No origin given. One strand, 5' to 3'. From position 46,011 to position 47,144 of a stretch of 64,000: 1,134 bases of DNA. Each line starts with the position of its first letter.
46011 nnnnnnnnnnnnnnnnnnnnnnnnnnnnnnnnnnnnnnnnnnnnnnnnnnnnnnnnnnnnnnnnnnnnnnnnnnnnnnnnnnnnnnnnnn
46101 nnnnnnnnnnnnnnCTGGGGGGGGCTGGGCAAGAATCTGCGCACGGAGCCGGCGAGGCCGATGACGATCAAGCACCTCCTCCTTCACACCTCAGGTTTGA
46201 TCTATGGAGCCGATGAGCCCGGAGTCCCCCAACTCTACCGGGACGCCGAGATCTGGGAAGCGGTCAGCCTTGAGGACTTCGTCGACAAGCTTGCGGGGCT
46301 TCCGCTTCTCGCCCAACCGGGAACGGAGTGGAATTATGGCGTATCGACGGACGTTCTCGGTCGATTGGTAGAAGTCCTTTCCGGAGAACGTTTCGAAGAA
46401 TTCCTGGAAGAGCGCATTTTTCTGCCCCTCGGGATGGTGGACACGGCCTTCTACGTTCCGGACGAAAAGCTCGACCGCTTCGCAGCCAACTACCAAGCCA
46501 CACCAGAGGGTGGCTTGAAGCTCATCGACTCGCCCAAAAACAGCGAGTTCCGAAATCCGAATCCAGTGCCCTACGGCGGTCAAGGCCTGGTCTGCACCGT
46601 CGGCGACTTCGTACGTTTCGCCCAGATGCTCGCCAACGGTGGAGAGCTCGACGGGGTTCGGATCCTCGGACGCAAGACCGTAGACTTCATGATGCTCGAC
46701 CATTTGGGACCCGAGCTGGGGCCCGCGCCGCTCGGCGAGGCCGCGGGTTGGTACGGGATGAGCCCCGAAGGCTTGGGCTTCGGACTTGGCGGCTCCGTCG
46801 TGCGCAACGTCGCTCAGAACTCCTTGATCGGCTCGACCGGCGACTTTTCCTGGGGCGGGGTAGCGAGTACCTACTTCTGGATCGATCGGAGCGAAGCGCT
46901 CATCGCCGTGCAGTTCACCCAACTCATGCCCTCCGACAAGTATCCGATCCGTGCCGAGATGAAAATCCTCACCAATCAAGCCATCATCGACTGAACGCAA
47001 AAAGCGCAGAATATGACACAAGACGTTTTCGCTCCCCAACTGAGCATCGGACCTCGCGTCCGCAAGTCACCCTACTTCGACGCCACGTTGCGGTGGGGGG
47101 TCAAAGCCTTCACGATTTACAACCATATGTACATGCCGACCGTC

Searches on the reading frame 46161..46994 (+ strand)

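Call 4: search_protein_families(library=pfam, proteins=[window:46161-46994:+])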
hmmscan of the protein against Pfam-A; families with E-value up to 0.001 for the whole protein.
window:46161-46994:+ (277 aa): 1 family
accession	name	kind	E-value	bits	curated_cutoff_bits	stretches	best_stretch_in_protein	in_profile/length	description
PF00144.29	Beta-lactamase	-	1.2e-34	120.4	27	1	1-265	94-320/329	Beta-lactamase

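Call 19: search_protein_families(library=ncbifam, proteins=[window:46161-46994:+], max_evalue=0.00001)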
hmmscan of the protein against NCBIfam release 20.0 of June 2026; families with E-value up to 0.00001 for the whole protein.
window:46161-46994:+ (277 aa): 3 families
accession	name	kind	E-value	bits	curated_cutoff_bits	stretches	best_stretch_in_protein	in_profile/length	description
NF052559.1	MthAcHydAcmB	equivalog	2.1e-35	122.2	550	1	2-258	121-372/391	methyl acetate hydrolase AcmB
NF038269.1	lipase_LipE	equivalog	2.6e-06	26.8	750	0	142-175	279-312/407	lipase LipE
NF007943.0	PRK10662.1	equivalog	9.9e-06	24.4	266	0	2-111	133-238/380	D-alanyl-D-alanine-carboxypeptidase/endopeptidase AmpH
